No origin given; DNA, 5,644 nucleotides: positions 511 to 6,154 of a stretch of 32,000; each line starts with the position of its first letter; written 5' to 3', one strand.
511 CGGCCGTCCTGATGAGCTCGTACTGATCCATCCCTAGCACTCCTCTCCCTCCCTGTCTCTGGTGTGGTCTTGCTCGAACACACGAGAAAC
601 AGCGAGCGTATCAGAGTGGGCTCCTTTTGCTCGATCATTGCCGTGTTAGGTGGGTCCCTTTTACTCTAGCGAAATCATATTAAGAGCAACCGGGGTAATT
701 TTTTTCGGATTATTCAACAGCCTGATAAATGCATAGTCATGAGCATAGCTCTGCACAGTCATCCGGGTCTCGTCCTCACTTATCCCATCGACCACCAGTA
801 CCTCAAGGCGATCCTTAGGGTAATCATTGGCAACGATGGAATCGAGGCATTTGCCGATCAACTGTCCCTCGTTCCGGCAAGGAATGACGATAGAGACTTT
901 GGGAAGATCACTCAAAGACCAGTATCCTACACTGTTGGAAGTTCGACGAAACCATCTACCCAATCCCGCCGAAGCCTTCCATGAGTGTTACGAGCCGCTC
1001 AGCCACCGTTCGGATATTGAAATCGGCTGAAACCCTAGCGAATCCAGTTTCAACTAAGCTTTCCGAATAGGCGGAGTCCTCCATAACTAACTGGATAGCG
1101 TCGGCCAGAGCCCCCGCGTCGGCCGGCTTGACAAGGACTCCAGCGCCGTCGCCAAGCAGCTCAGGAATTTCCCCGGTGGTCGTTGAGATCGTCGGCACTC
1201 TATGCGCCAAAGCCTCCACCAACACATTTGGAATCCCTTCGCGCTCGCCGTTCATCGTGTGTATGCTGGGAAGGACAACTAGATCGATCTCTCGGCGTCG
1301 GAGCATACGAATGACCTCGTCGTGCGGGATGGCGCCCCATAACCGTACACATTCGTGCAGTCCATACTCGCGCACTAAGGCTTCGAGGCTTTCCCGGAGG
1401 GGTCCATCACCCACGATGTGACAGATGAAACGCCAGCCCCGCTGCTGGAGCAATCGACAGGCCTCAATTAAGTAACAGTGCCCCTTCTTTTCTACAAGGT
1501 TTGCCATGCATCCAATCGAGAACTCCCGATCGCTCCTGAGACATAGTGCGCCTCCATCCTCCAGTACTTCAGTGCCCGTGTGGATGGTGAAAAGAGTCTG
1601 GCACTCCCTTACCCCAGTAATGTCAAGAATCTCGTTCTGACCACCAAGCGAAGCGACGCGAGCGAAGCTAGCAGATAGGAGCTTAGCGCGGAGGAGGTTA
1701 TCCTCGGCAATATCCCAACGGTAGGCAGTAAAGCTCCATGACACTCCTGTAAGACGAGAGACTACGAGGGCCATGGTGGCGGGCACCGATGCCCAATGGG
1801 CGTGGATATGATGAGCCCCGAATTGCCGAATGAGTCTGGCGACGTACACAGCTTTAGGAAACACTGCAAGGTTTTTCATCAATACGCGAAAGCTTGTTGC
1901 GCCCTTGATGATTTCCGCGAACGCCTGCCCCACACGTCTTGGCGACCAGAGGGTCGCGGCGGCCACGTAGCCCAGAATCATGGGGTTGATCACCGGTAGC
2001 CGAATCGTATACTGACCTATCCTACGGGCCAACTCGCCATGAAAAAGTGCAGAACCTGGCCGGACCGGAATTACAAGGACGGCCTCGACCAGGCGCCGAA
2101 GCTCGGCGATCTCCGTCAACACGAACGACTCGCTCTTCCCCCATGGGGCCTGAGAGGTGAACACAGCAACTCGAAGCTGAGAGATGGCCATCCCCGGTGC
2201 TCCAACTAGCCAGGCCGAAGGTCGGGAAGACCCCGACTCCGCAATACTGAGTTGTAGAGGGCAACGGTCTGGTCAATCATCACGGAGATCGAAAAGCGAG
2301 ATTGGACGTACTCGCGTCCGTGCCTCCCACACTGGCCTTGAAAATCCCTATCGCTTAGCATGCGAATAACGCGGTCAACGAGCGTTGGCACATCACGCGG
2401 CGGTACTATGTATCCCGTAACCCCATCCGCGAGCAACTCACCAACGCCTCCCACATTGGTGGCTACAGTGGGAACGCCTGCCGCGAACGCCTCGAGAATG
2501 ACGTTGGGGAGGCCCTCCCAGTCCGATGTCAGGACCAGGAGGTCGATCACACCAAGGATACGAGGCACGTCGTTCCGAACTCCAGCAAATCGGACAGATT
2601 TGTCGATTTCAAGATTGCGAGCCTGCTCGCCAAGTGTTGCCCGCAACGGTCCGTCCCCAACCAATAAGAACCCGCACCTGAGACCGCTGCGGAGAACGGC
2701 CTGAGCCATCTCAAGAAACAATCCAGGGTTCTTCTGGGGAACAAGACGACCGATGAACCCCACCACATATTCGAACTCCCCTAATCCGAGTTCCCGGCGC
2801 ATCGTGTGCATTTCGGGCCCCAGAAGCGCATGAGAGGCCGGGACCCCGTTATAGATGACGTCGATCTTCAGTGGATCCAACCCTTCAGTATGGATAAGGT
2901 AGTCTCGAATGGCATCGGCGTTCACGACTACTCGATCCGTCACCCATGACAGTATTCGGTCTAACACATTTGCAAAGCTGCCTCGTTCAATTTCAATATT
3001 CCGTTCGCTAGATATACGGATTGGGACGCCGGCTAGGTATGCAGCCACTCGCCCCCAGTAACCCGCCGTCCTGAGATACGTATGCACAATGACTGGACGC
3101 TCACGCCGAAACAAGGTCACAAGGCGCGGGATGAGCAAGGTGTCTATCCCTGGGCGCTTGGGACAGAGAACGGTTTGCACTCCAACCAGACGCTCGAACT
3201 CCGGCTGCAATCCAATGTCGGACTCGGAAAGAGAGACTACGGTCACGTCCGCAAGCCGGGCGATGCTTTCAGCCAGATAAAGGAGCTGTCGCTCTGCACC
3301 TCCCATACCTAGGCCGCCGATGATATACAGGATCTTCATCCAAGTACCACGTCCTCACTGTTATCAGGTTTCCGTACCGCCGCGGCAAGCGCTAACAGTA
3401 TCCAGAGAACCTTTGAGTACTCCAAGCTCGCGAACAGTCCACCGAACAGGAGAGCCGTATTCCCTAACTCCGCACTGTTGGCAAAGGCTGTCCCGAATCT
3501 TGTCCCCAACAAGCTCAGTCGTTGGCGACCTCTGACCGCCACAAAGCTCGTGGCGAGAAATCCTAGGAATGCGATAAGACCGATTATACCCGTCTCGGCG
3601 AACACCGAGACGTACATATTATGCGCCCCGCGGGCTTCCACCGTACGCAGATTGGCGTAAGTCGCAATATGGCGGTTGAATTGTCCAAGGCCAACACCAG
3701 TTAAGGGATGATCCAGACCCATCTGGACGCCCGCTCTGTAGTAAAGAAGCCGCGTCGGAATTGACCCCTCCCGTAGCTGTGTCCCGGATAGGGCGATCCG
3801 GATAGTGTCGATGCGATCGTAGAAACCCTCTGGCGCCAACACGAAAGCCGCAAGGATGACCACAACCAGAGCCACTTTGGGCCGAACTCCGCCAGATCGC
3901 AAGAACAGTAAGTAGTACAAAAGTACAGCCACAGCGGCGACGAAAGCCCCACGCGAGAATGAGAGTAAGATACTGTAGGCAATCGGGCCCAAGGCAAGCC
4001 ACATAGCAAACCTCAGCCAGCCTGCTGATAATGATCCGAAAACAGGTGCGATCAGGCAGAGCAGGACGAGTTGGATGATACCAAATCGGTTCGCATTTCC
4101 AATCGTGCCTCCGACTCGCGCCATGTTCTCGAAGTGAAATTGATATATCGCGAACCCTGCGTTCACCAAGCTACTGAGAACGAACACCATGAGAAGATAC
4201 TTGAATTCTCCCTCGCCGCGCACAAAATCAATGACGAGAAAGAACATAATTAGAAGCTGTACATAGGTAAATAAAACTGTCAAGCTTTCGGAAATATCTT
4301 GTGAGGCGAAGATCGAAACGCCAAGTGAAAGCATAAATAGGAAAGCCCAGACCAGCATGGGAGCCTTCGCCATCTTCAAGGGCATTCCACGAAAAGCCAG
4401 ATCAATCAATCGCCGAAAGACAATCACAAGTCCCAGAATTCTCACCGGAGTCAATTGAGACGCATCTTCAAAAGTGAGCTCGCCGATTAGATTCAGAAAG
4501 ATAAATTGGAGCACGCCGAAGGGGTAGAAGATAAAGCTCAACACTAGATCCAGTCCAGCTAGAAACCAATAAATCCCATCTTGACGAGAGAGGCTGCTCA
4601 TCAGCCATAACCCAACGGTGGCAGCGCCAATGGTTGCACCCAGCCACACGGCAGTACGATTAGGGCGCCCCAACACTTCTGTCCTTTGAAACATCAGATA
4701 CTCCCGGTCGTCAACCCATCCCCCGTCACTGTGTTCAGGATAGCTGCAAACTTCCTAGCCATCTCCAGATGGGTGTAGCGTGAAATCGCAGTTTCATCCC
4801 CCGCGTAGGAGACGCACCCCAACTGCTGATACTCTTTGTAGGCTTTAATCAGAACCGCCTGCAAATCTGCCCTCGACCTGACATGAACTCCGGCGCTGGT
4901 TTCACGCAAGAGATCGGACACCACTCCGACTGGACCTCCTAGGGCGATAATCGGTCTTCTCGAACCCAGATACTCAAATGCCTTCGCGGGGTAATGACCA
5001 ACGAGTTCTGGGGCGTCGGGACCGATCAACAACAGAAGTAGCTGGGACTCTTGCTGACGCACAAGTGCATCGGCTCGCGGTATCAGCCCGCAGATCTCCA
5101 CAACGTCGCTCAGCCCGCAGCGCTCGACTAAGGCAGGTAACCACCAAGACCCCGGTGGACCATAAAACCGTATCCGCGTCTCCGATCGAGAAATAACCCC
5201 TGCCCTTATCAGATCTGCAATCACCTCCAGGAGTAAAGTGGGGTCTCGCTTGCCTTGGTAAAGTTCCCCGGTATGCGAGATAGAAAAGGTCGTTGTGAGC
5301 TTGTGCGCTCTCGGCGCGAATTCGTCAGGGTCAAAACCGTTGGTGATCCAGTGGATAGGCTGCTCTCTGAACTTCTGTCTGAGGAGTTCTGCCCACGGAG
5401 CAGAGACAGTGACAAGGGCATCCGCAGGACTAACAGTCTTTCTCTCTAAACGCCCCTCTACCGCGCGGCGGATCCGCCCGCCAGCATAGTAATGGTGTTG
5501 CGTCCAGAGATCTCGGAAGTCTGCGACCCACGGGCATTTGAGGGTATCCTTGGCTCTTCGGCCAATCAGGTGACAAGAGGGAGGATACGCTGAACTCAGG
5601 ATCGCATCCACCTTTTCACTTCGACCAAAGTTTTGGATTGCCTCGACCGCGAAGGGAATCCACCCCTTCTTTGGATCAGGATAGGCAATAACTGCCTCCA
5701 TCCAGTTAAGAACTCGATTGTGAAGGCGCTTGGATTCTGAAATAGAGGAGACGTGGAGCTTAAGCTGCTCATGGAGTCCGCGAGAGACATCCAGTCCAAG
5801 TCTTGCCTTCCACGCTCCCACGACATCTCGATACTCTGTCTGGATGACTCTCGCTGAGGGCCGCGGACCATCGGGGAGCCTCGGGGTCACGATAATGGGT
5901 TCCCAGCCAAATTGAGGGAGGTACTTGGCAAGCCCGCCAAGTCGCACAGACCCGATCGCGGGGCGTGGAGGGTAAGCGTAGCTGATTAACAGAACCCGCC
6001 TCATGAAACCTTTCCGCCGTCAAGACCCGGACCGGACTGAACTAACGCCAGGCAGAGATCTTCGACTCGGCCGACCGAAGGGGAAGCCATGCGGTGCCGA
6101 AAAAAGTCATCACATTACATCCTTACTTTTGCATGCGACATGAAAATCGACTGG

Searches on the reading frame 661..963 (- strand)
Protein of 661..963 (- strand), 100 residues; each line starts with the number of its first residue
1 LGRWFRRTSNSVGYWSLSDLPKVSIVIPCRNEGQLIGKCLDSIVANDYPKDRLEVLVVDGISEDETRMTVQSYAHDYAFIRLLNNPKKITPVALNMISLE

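Call 72: search_protein_families(library=pfam, proteins=[window:661-963:-], max_evalue=0.01)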
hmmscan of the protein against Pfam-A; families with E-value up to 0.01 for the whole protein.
window:661-963:- (100 aa): 2 families
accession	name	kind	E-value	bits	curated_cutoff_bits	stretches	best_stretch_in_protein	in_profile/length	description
PF00535.33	Glycos_transf_2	-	4.3e-12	46.7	23.3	1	24-88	1-63/168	Glycosyl transferase family 2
PF13641.12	Glyco_tranf_2_3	-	1.2e-08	35.8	27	1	21-92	1-73/230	Glycosyltransferase like family 2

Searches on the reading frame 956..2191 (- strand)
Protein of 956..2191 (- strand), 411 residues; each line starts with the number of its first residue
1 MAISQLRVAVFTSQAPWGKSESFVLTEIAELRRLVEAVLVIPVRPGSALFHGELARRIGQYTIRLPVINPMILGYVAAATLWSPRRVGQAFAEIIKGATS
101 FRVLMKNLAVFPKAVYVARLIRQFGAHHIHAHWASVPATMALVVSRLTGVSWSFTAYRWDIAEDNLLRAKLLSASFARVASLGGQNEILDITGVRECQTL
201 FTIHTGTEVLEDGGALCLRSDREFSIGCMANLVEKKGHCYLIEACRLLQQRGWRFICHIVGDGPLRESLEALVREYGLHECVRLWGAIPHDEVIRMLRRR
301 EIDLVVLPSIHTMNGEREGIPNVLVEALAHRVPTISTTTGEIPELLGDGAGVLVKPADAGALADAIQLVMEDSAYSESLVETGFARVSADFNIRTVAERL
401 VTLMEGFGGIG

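Call 6: search_protein_families(library=pfam, proteins=[window:956-2191:-], max_evalue=0.001)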
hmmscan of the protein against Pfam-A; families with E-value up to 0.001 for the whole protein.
window:956-2191:- (411 aa): 3 families
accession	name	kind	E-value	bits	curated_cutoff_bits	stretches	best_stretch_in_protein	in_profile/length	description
PF00534.26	Glycos_transf_1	-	3e-30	105.4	26.4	1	223-383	15-169/172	Glycosyl transferases group 1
PF13692.12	Glyco_trans_1_4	-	9.5e-28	97.7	27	1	225-372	3-142/142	Glycosyl transferases group 1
PF13524.12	Glyco_trans_1_2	-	5.1e-05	23.7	25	1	279-401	27-143/144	Glycosyl transferase-like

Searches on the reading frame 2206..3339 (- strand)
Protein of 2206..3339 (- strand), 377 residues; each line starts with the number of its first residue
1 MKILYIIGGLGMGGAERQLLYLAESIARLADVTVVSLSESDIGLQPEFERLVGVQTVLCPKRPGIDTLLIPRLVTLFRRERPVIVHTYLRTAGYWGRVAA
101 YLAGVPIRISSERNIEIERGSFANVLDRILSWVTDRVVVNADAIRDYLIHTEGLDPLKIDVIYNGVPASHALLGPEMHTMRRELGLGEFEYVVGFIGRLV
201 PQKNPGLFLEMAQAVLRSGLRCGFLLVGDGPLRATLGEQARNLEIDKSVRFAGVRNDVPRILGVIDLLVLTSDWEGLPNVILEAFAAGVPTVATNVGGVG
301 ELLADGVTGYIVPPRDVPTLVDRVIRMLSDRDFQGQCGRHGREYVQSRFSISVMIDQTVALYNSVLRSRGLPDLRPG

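Call 6: search_protein_families(library=pfam, proteins=[window:2206-3339:-], max_evalue=0.001)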
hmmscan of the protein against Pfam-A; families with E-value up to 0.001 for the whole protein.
window:2206-3339:- (377 aa): 5 families
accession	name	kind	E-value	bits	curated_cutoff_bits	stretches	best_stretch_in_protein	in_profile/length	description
PF00534.26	Glycos_transf_1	-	1.4e-34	119.6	26.4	1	179-343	4-171/172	Glycosyl transferases group 1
PF13692.12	Glyco_trans_1_4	-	2.8e-34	118.8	27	1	191-330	2-142/142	Glycosyl transferases group 1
PF13439.12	Glyco_transf_4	-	1.5e-18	67.8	28.5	1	12-168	1-168/170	Glycosyltransferase Family 4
PF13579.12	Glyco_trans_4_4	-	2.5e-13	51.1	29.7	1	13-165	1-158/158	Glycosyl transferase 4-like domain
PF20706.3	GT4-conflict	-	2e-05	24.2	26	1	251-310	268-327/385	Family 4 Glycosyltransferase in conflict systems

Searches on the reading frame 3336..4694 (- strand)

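Call 6: search_protein_families(library=pfam, proteins=[window:3336-4694:-], max_evalue=0.001)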
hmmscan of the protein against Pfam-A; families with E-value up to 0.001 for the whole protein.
window:3336-4694:- (452 aa): 2 families
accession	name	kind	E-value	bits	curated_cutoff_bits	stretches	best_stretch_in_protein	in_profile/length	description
PF04932.20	Wzy_C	-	3.7e-22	79.2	31.7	1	238-377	6-149/149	O-Antigen ligase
PF25044.1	DUF7789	-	0.00052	20.4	25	1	115-217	22-118/129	Domain of unknown function (DUF7789)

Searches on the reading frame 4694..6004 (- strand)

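Call 6: search_protein_families(library=pfam, proteins=[window:4694-6004:-], max_evalue=0.001)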
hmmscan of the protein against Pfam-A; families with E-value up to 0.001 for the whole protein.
window:4694-6004:- (436 aa): 2 families
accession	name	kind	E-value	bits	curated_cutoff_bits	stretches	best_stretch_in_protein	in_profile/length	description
PF13439.12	Glyco_transf_4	-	3.7e-15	56.8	28.5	1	72-227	10-169/170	Glycosyltransferase Family 4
PF13579.12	Glyco_trans_4_4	-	1.8e-11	45.1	29.7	1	20-223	5-158/158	Glycosyl transferase 4-like domain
